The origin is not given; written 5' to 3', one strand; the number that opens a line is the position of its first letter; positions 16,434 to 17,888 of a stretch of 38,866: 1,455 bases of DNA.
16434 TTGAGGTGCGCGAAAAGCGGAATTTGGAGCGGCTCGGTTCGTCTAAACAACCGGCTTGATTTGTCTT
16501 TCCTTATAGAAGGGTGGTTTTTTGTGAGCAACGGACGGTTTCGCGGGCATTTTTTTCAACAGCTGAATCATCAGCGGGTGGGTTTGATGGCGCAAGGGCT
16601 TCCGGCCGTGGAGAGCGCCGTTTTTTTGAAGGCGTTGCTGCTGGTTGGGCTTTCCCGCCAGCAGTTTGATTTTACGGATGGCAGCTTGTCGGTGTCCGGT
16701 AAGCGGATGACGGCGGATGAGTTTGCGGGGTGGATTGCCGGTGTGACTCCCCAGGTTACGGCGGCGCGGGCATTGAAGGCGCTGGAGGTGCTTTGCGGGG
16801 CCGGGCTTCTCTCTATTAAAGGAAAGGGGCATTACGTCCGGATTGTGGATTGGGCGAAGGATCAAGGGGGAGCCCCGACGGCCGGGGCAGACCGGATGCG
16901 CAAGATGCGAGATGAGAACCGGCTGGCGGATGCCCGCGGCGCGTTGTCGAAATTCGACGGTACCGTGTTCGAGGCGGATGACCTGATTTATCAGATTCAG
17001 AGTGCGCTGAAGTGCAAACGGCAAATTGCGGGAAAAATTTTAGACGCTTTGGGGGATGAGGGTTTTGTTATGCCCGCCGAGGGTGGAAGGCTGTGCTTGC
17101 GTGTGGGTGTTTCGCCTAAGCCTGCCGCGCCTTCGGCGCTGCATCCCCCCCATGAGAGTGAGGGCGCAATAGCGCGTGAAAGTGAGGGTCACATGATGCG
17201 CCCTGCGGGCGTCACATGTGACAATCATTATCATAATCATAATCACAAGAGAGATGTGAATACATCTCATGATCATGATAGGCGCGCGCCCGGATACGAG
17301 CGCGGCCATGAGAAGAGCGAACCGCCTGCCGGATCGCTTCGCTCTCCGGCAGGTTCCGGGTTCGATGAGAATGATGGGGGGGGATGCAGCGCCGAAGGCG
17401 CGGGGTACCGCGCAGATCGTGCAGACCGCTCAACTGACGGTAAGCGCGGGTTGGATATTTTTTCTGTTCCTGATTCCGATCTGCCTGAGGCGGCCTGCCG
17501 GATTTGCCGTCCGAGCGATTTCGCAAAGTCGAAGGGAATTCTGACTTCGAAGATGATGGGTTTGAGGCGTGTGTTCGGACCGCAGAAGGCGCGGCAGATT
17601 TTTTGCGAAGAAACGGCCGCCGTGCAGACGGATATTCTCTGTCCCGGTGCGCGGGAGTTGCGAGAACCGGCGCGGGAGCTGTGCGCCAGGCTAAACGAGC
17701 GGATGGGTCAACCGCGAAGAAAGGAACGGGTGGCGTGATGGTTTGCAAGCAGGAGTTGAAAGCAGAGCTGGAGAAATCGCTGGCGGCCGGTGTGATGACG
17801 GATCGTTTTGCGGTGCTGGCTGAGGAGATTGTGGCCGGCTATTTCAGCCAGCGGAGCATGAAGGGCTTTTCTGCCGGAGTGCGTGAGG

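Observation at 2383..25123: Identical 14-mer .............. upstream of three late transcription units: candidate late promoter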

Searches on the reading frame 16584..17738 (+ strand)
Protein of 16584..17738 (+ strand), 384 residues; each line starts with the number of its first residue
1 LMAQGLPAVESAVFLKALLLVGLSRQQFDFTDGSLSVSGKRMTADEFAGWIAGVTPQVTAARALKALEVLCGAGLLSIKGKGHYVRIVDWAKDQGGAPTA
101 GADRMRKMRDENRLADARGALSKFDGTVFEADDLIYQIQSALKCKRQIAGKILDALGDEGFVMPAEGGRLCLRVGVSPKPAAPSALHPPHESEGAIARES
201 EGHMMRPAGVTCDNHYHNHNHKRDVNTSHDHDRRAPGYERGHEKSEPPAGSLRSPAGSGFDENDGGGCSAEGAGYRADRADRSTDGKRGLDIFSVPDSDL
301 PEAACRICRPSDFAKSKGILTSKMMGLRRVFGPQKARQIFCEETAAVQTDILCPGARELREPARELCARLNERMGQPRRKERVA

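Call 17: search_protein_families(library=phrogs, proteins=[window:16584-17738:+], max_evalue=0.01)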
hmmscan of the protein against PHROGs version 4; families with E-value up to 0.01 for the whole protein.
window:16584-17738:+ (384 aa): 0 families

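Call 18: search_protein_families(library=pfam, proteins=[window:16584-17738:+], max_evalue=0.01)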
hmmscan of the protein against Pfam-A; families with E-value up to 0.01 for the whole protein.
window:16584-17738:+ (384 aa): 0 families

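Call 96: search_solved_structures(query=window:16584-17735:+, max_evalue=1)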
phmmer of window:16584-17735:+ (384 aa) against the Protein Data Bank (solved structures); distinct sequences matched with E-value up to 1: 1.
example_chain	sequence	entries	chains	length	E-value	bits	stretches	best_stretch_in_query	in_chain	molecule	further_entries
1qiu_A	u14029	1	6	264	0.41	12.9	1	244-313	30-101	ADENOVIRUS FIBRE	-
